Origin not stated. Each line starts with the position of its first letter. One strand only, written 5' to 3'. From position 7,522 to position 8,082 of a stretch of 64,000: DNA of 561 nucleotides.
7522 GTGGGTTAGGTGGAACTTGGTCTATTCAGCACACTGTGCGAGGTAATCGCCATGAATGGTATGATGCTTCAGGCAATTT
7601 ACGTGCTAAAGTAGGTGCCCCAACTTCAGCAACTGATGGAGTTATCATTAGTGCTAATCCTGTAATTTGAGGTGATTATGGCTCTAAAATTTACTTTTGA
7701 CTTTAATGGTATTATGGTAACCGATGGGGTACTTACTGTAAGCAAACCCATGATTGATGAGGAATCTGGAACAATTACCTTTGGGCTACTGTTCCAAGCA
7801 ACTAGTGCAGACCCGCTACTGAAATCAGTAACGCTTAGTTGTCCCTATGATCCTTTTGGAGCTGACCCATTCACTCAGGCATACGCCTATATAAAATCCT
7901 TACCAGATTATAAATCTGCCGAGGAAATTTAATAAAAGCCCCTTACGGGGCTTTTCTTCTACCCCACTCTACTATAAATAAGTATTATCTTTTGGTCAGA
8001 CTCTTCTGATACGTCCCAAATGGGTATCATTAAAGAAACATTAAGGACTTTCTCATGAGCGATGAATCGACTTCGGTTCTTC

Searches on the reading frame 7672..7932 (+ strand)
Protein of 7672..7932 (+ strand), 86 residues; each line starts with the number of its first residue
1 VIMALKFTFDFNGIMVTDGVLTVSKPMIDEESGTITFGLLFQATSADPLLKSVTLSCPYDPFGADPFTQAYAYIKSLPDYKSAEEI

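Call 6: search_protein_families(library=pfam, proteins=[window:7672-7932:+], max_evalue=0.1)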
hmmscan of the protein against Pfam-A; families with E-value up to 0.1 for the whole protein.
window:7672-7932:+ (86 aa): 1 family
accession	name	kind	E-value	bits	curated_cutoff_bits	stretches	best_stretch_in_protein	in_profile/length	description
PF06004.18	DUF903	-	0.04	14.3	27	1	20-37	12-29/49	Bacterial protein of unknown function (DUF903)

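Call 7: search_protein_families(library=phrogs, proteins=[window:7672-7932:+], max_evalue=0.01)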
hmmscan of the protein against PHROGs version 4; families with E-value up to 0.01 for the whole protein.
window:7672-7932:+ (86 aa): 0 families

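Call 57: search_dna_similar(query=window:7678-7929:+, collection=phages, mode=protein, max_rows=40, rows=spread, max_evalue=0.001)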
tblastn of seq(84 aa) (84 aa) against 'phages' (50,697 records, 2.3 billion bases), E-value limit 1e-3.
Records with a match: 11; places in all: 13; records where one place covers at least 80% of the query: 10.
Best place of each record, by identity: >=99% 2; 95-99% 3; 90-95% 1; <60% 5.
By first word of the organism name: Escherichia 5; Klebsiella 4; Gamaleyavirus 1; Acinetobacter 1.
By host as written in the record: Escherichia coli 2; - 1; Klebsiella oxytoca 1; Escherichia coli 24-32n 1; Escherichia coli (ETEC) MTCC-9537 1; Escherichia coli HS(pFamp)R (ATCC 700891) 1; Acinetobacter pittii 1; Klebsiella quasipneumoniae K6 (ATCC 700603) 1; and 2 more.
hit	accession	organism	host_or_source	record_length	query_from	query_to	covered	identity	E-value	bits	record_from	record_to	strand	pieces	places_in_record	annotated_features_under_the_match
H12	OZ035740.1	Gamaleyavirus AN24P2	-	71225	1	84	100%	100.0%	4e-49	170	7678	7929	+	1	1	record has no annotation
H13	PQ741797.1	Klebsiella phage vB_KoxiM_BaqKoxi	Klebsiella oxytoca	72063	1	84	100%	96.4%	2e-46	162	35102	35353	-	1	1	hypothetical protein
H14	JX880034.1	Escherichia phage IME11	Escherichia coli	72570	1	84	100%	95.2%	3e-46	162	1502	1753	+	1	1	hypothetical protein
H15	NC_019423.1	Escherichia phage IME11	Escherichia coli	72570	1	84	100%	95.2%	3e-46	162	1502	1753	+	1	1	hypothetical protein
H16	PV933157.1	Escherichia phage 24-32N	Escherichia coli 24-32n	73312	1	84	100%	94.0%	2e-45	160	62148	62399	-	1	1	hypothetical protein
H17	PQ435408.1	Escherichia phage vB_EcoP_CU10EC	Escherichia coli (ETEC) MTCC-9537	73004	53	84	38%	100.0%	1e-13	69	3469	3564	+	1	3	hypothetical protein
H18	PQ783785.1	Escherichia phage PDP46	Escherichia coli HS(pFamp)R (ATCC ...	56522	1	83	99%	38.1%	2e-9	57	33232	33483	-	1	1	hypothetical protein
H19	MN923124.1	Acinetobacter phage LAPP1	Acinetobacter pittii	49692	1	74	88%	36.5%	8e-12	64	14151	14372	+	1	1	hypothetical protein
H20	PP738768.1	Klebsiella phage vB_KpnM_Bullseye_ER20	Klebsiella quasipneumoniae K6 (ATCC ...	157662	9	84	90%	32.1%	1e-5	47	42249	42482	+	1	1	hypothetical protein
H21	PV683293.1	Klebsiella phage HMGUkp5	Klebsiella sp.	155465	9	84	90%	30.8%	3e-6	48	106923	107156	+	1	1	hypothetical protein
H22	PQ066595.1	Klebsiella phage phi1_175010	Klebsiella pneumoniae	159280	9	84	90%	30.8%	3e-6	48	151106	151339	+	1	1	hypothetical protein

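Call 58: get_annotated_region(hit=H18, flank=4000)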
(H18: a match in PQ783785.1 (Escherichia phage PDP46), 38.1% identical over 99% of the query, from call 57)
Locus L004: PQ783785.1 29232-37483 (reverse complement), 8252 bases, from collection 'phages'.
description: Escherichia phage PDP46, complete genome.
organism: Escherichia phage PDP46 (NCBI taxid 3388589)
taxonomy: Viruses
host: Escherichia coli HS(pFamp)R (ATCC 700891); source: Manila clams; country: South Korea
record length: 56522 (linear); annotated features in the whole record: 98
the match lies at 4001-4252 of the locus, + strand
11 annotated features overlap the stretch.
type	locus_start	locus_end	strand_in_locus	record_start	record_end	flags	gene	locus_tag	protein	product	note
CDS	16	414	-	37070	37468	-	-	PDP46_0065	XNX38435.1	i-spanin component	-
CDS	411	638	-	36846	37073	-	-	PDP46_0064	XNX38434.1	holin/antiholin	-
CDS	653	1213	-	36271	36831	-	-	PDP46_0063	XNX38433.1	glycosyl hydrolase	-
CDS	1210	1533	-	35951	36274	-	-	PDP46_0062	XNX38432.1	holin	-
CDS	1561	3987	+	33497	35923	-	-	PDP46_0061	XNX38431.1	tail fiber protein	-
CDS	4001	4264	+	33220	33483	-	-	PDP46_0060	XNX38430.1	hypothetical protein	-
CDS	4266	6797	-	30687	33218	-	-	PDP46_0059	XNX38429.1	tail tip protein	-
CDS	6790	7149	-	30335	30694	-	-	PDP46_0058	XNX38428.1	hypothetical protein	-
CDS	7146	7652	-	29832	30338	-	-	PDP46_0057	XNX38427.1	minor tail protein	-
CDS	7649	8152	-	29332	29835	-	-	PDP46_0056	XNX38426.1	hypothetical protein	-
CDS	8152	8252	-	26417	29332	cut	-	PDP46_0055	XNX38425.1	tail length tape measure protein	-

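Call 59: get_annotated_region(hit=H19, flank=4000)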
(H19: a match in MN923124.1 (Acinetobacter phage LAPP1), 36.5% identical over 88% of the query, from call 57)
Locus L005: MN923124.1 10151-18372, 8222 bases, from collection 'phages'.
description: Acinetobacter phage LAPP1, complete genome.
organism: Acinetobacter phage LAPP1 (NCBI taxid 2692422)
taxonomy: Viruses
host: Acinetobacter pittii; source: pond; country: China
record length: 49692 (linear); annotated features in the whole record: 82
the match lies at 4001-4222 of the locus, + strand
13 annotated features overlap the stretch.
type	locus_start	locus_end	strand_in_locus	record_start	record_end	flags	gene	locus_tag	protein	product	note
CDS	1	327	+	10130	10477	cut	-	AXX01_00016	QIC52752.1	hypothetical protein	-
CDS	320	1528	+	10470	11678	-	-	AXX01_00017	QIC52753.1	baseplate protein J-like protein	-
CDS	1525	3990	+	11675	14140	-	-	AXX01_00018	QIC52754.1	putative prophage endo-N-neuraminidase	-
CDS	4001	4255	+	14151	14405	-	-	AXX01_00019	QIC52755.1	hypothetical protein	-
CDS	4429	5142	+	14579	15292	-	-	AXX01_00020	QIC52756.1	hypothetical protein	-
CDS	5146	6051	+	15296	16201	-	-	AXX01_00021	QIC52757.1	hypothetical protein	-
CDS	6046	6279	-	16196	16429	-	-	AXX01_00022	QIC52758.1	hypothetical protein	-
CDS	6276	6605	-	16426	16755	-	-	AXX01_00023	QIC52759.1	hypothetical protein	-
CDS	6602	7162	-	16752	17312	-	-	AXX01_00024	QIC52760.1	putative lysozyme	-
CDS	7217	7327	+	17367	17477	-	-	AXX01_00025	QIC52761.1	hypothetical protein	-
CDS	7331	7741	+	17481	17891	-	-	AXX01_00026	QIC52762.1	hypothetical protein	-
CDS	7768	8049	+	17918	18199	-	-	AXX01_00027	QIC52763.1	hypothetical protein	-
CDS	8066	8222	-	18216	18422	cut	-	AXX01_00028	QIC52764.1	hypothetical protein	-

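Call 60: get_annotated_region(hit=H20, flank=4000)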
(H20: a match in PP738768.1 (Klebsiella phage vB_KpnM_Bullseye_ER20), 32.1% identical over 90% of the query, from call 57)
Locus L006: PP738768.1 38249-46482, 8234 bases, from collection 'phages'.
description: Klebsiella phage vB_KpnM_Bullseye_ER20, complete genome.
organism: Klebsiella phage vB_KpnM_Bullseye_ER20 (NCBI taxid 3374979)
taxonomy: Viruses
host: Klebsiella quasipneumoniae K6 (ATCC 700603); source: Chicago area sewage; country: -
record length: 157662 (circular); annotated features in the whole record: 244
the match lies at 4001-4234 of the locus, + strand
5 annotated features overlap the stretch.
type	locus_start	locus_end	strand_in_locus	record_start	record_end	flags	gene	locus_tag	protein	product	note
CDS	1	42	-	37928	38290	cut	-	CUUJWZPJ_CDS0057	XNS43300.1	hypothetical protein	-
CDS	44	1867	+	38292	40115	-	-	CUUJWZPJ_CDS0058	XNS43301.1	tail spike protein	-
CDS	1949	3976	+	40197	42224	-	-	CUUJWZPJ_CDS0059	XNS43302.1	tail spike protein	-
CDS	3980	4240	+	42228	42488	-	-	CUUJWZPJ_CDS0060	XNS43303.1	hypothetical protein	-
CDS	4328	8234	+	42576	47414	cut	-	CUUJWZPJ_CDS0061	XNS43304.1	hypothetical protein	-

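Call 66: find_homologous_proteins(query=window:7678-7929:+)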
Query seq(84 aa) (84 aa): 2 proteins with E <= 0.001 among 2 candidates.
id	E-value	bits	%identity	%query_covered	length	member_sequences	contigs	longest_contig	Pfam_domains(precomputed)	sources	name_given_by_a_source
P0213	2.2e-45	170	95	100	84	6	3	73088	-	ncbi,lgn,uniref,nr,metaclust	ncbi:hypothetical protein IME11_2 [Escherichia phage IME11]|uniref:Uncharacterized protein n=1 Tax=E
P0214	2.8e-41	156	88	100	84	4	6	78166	-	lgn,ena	-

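Call 71: search_protein_families(library=phrogs, alignment_id=A3, max_evalue=0.1)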
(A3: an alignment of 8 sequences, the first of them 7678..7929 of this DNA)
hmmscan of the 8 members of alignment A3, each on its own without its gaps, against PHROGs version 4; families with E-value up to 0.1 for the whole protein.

A. member 1, window:7678-7929:+ (84 aa): 0 families

B. families by the number of members that match (of 8 scanned): 2 families
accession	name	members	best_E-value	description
phrog_18037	-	3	0.00012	-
phrog_33649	-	1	0.051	-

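Call 72: search_solved_structures(query=A3, max_evalue=10)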
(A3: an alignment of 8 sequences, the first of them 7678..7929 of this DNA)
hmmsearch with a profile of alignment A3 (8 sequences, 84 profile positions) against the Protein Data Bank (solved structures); distinct sequences matched with E-value up to 10: 1.
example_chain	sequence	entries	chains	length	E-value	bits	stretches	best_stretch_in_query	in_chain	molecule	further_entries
8zia_I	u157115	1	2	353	1.3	12.2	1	24-70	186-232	L-tryptophan decarboxylase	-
